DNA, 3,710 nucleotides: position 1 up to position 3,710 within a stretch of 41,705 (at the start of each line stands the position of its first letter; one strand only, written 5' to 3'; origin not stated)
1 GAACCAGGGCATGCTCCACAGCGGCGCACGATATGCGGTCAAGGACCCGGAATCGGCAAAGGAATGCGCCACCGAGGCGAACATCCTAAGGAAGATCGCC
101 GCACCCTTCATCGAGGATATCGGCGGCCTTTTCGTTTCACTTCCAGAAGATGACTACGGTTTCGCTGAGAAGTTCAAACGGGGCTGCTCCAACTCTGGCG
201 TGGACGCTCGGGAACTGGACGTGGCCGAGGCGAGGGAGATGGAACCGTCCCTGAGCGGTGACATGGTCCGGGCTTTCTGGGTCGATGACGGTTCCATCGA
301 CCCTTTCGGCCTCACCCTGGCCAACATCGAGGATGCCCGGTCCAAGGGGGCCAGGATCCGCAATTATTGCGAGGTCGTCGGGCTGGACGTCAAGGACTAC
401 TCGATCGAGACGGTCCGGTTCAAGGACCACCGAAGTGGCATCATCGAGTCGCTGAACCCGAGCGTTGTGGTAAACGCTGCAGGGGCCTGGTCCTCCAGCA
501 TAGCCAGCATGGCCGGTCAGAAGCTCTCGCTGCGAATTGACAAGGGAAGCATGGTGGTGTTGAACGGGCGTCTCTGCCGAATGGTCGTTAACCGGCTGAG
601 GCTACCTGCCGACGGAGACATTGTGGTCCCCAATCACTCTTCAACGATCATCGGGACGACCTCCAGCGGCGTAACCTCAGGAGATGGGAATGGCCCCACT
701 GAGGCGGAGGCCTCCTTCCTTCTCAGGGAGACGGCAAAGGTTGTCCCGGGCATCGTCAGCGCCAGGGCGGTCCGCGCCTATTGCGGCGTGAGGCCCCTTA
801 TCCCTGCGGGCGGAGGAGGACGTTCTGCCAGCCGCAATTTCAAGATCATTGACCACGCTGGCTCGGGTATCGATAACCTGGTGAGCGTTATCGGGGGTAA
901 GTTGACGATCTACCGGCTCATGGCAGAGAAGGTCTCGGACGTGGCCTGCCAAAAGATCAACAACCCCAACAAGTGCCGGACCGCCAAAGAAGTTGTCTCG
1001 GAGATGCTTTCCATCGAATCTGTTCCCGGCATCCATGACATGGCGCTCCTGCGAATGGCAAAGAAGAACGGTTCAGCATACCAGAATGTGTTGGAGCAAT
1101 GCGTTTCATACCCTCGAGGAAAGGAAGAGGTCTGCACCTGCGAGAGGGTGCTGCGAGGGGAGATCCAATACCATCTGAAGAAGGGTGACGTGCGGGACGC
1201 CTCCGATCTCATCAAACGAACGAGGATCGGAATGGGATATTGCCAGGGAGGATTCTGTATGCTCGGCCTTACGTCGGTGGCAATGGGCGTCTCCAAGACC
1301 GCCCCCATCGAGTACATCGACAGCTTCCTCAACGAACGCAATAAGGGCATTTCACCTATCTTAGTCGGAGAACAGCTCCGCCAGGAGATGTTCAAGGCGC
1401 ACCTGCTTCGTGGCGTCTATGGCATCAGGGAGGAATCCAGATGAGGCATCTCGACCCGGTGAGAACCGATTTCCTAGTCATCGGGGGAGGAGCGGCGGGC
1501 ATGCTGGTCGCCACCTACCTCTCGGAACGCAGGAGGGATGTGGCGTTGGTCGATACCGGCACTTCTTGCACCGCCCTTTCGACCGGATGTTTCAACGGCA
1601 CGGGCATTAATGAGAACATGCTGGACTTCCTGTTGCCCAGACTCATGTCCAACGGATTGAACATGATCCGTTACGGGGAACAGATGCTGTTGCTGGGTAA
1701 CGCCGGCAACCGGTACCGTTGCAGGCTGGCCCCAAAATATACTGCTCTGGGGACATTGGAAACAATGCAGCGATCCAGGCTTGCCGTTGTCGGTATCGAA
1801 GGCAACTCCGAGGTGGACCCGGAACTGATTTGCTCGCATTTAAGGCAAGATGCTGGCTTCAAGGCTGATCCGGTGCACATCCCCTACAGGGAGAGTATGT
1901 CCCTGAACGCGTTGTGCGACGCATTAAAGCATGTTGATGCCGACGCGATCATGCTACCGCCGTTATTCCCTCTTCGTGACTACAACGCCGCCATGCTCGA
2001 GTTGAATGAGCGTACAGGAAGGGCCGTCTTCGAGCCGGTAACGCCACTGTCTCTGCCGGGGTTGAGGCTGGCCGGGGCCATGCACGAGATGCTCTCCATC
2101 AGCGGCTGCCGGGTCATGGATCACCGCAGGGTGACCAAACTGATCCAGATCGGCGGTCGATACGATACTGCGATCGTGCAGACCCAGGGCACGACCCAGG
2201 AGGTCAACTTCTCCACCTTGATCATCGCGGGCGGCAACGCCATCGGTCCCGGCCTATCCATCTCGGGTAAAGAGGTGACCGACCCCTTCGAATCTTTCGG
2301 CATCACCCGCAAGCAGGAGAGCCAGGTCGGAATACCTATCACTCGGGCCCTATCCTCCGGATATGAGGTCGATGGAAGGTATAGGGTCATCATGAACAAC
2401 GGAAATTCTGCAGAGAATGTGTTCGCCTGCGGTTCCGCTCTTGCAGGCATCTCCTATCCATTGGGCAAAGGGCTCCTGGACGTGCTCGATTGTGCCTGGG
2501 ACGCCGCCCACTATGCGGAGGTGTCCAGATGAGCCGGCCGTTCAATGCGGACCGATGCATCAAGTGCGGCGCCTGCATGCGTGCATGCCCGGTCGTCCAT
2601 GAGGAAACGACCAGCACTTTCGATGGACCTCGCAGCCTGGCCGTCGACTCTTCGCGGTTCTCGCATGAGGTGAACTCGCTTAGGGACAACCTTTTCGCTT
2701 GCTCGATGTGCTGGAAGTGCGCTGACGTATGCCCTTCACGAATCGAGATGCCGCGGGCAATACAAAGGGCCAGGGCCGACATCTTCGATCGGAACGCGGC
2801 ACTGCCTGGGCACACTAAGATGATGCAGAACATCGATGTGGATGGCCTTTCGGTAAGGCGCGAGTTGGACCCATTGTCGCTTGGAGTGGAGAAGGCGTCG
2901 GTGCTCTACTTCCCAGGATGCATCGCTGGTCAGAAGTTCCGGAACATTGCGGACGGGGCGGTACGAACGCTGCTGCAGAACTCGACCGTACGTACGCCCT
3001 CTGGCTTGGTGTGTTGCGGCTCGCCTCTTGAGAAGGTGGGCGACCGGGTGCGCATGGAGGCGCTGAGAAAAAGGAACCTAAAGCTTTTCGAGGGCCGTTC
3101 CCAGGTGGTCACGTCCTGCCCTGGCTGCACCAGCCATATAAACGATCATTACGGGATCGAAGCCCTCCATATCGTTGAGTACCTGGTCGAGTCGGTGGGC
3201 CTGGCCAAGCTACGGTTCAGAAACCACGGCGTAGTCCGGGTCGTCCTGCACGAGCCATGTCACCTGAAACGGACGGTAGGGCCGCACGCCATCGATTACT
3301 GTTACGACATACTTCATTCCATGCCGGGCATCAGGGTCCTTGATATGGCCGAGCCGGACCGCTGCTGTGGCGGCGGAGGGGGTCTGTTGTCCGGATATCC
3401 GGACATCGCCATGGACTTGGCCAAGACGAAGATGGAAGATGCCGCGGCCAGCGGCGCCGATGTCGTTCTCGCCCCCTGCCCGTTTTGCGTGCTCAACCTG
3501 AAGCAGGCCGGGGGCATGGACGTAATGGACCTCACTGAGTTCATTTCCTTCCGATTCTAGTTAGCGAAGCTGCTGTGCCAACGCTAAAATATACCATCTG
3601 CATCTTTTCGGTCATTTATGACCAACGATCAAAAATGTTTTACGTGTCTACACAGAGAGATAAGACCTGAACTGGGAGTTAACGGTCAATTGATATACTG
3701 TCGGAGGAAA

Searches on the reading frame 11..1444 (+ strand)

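Call 52: search_protein_families(library=pfam, proteins=[window:11-1444:+], max_evalue=0.00001)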
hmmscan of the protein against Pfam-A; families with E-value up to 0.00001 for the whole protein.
window:11-1444:+ (477 aa): 1 family
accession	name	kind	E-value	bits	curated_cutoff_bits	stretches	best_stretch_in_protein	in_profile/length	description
PF01266.30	DAO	-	7.5e-33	114.9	27.9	1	1-268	45-317/353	FAD dependent oxidoreductase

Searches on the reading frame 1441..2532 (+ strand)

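Call 52: search_protein_families(library=pfam, proteins=[window:1441-2532:+], max_evalue=0.00001)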
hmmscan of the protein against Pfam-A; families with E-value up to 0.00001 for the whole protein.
window:1441-2532:+ (363 aa): 3 families
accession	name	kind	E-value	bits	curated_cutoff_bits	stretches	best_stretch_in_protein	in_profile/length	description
PF00890.30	FAD_binding_2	-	4.8e-10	39.6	20.4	1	10-55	1-49/414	FAD binding domain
PF01266.30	DAO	-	7.4e-10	39.3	27.9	1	10-269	1-207/353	FAD dependent oxidoreductase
PF03486.20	HI0933_like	-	3.3e-06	27.2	50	0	10-42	2-34/244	HI0933-like protein Rossmann domain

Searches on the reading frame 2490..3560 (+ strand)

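Call 52: search_protein_families(library=pfam, proteins=[window:2490-3560:+], max_evalue=0.00001)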
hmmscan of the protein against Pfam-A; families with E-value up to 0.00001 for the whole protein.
window:2490-3560:+ (356 aa): 6 families
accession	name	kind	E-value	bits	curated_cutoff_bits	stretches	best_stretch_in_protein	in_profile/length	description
PF02754.22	CCG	-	1.4e-23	83.2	20.6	2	251-338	1-85/85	Cysteine-rich domain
PF13183.11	Fer4_8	-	2.3e-12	47.7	27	1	20-85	2-68/68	4Fe-4S dicluster domain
PF13237.11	Fer4_10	-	1.3e-08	35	25.5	1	19-82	5-53/53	4Fe-4S dicluster domain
PF00037.32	Fer4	-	7.5e-07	29.2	21.1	1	18-35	3-20/24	4Fe-4S binding domain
PF13534.11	Fer4_17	-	1.7e-06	28.9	22.2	1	22-85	1-60/61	4Fe-4S dicluster domain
PF12838.12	Fer4_7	-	4.4e-06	27.5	27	0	22-84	1-51/52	4Fe-4S dicluster domain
